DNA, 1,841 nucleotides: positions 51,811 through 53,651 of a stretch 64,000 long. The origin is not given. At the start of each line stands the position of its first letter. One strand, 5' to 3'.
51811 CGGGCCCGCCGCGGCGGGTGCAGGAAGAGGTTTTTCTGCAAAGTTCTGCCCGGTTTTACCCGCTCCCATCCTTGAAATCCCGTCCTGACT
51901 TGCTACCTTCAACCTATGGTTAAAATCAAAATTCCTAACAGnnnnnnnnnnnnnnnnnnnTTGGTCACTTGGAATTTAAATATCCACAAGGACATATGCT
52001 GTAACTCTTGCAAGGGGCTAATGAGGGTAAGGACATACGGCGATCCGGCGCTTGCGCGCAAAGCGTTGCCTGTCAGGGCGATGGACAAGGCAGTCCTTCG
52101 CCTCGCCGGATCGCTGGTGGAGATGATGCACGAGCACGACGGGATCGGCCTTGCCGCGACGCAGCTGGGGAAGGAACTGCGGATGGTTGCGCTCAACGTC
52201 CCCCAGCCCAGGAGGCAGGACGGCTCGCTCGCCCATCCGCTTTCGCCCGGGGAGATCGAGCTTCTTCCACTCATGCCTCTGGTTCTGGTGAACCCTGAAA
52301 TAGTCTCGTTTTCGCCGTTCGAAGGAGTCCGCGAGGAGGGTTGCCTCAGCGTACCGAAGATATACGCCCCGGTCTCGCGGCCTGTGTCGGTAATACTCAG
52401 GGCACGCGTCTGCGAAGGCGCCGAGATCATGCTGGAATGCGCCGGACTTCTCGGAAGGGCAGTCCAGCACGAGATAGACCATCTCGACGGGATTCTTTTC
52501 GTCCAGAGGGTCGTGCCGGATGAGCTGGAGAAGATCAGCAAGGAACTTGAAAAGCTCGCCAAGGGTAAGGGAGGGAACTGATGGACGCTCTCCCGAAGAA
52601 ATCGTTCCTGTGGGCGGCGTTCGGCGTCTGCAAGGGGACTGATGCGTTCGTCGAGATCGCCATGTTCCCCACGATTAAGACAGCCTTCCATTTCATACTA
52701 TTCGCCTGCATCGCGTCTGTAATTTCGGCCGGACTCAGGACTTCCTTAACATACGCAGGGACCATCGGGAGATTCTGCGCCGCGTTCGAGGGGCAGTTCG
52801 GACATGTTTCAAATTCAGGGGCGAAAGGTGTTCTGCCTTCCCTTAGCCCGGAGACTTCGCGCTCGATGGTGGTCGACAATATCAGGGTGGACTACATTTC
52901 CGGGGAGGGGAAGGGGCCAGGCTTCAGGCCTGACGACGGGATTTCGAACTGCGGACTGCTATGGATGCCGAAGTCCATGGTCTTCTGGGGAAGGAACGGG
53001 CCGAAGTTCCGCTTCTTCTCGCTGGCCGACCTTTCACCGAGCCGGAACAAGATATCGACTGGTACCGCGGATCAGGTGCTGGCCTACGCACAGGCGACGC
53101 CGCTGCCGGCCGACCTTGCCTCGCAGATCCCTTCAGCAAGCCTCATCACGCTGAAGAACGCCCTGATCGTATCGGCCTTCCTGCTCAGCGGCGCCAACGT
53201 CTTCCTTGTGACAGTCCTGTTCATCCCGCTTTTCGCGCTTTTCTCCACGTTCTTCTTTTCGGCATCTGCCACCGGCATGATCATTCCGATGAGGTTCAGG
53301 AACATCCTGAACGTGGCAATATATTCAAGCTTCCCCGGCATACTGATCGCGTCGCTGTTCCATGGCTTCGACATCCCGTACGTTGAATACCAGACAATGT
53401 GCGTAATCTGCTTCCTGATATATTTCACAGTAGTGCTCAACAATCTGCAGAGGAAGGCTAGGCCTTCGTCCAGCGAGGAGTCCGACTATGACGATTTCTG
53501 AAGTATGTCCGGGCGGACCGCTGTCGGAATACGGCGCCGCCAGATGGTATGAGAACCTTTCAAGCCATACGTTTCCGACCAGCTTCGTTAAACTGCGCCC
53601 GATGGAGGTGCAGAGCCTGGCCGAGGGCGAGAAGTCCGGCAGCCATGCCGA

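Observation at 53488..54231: Bacterial CDC123/D123-like ATP-grasp encoded in the peptide deformylase operon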

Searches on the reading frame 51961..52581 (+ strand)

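Call 3: search_protein_families(library=pfam, proteins=[window:51961-52581:+], max_evalue=0.1)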
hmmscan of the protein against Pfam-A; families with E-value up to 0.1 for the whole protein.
window:51961-52581:+ (206 aa): 1 family
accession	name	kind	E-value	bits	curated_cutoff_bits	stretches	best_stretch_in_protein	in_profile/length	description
PF01327.26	Pep_deformylase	-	1.2e-38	132.6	22.8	1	22-187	3-153/156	Polypeptide deformylase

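Call 4: search_protein_families(library=ncbifam, proteins=[window:51961-52581:+], max_evalue=0.1)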
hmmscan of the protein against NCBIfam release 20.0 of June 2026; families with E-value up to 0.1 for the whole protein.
window:51961-52581:+ (206 aa): 6 families
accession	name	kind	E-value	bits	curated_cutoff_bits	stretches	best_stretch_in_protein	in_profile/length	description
NF001159.1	PRK00150.1-3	subfamily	2.2e-39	134.7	125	1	21-199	3-165/167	peptide deformylase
TIGR00079.1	pept_deformyl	equivalog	2.7e-35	121.3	103.95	2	106-197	69-160/161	peptide deformylase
NF009484.0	PRK12846.1-5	equivalog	1.5e-25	89.8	190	2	107-200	70-163/165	peptide deformylase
NF009483.0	PRK12846.1-4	equivalog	8.8e-19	67.8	267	1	25-186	8-158/193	peptide deformylase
NF011189.0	PRK14595.1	equivalog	1.4e-13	50.9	232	1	107-184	69-146/162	peptide deformylase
NF006670.0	PRK09218.1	equivalog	3.7e-09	36.7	162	1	104-179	62-135/136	peptide deformylase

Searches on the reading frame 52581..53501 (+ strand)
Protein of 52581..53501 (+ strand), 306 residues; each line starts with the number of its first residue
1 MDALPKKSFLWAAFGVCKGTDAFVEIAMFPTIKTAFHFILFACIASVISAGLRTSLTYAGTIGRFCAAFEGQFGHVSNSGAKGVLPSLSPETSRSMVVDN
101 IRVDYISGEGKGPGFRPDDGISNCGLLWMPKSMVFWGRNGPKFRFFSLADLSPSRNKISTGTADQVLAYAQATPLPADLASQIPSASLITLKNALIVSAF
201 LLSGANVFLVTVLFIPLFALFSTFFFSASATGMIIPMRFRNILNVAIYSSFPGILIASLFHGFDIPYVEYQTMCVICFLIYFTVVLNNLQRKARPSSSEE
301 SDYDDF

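Call 3: search_protein_families(library=pfam, proteins=[window:52581-53501:+], max_evalue=0.1)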
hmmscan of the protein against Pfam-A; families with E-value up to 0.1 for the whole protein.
window:52581-53501:+ (306 aa): 0 families

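Call 4: search_protein_families(library=ncbifam, proteins=[window:52581-53501:+], max_evalue=0.1)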
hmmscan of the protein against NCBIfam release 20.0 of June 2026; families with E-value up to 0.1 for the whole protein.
window:52581-53501:+ (306 aa): 0 families

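Call 43: search_protein_families(library=pfam, alignment_id=A2, max_evalue=1)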
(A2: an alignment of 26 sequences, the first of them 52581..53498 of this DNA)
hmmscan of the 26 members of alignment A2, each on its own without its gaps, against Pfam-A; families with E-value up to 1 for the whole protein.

A. member 1, window:52581-53498:+ (306 aa): 2 families
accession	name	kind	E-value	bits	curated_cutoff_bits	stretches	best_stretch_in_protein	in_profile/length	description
PF06691.16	DUF1189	-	0.75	9.7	28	0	197-283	155-241/244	Protein of unknown function (DUF1189)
PF09843.14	DUF2070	-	0.98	8.1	30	0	187-293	72-183/561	Predicted membrane protein (DUF2070)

B. families by the number of members that match (of 26 scanned): 10 families
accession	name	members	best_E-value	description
PF06691.16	DUF1189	23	4.1e-09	Protein of unknown function (DUF1189)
PF04893.22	Yip1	12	8.3e-05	Yip1 domain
PF07894.18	SACK1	1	0.0041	Scaffolding anchor of CK1 domain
PF21741.2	DUF6867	1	0.1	Domain of unknown function (DUF6867)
PF09919.14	DUF2149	1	0.2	Uncharacterized conserved protein (DUF2149)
PF13044.11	Fusion_F0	1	0.21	Fusion glycoprotein F0, Isavirus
PF18949.5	DUF5693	1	0.3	Family of unknown function (DUF5693)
PF05984.18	Cytomega_UL20A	1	0.33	Cytomegalovirus UL20A protein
PF10561.15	C2orf69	1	0.38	C2orf69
PF09843.14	DUF2070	1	0.98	Predicted membrane protein (DUF2070)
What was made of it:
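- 52581..53501 (+): 306-aa membrane protein of the DUF1189 (Yip1-like) family. It has one N-terminal TM helix (~34-55), a soluble segment of ~130 aa (56-185) and four C-terminal TM helices (~190-292). It is translationally coupled to def on one side and D123 on the other. However, 23 of 26 orthologues match PF06691 (best 4.1e-9) and 12 of 26 match Yip1 (call 43).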

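Call 78: search_protein_families(library=padloc, proteins=[window:52581-53501:+], max_evalue=0.001)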
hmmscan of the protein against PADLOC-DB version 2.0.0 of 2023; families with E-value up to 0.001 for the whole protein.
window:52581-53501:+ (306 aa): 0 families

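Call 80: find_homologous_proteins(query=window:52581-53501:+, max_evalue=0.001)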
Query window:52581-53501:+ (306 aa): 1 proteins with E <= 0.001 among 1833 candidates.
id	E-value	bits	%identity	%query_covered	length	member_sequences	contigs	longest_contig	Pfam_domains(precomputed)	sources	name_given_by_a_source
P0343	9.5e-200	680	100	100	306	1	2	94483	-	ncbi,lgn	-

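Call 84: predict_structure(protein=window:52581-53501:+)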
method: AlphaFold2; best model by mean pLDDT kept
length: 306 residues; sequences in the alignment: 1
mean_pLDDT: 44.7   pTM: 0.29
mean pLDDT of the five models: 44.7, 41.4, 41.2, 35.2, 32.5
residues with pLDDT >= 90: 0; 70-90: 15; 50-70: 75; < 50: 216
segments of 3 or more residues with pLDDT < 50: 1-30, 46-113, 152-156, 178-210, 227-230, 232-277, 279-281, 291-306
pLDDT, mean of each block of 10 residues (from residue 1): 30 31 38 51 50 39 31 25 27 30 38 55 56 65 69 56 71 59 37 37 43 51 50 43 46 41 39 47 50 45 35
secondary structure, 60 per line:
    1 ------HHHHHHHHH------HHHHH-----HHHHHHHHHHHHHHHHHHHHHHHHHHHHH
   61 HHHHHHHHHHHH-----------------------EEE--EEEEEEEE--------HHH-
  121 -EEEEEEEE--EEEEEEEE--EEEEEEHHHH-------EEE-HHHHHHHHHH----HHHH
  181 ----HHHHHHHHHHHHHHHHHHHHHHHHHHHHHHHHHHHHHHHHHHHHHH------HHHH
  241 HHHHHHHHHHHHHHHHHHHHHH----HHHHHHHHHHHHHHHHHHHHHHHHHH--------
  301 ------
elements in order: H7-15 H22-26 H32-72 E96-98 E101-108 E122-129 E132-139 E142-147 H148-151 E159-161 H163-172 H177-180 H185-230 H237-262 H267-292
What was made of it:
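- On DUF1189 (PF06691, Yip1-like), for the 306-aa partner: The single-sequence AF2 model is unusable at pLDDT 44.7 (call 84).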
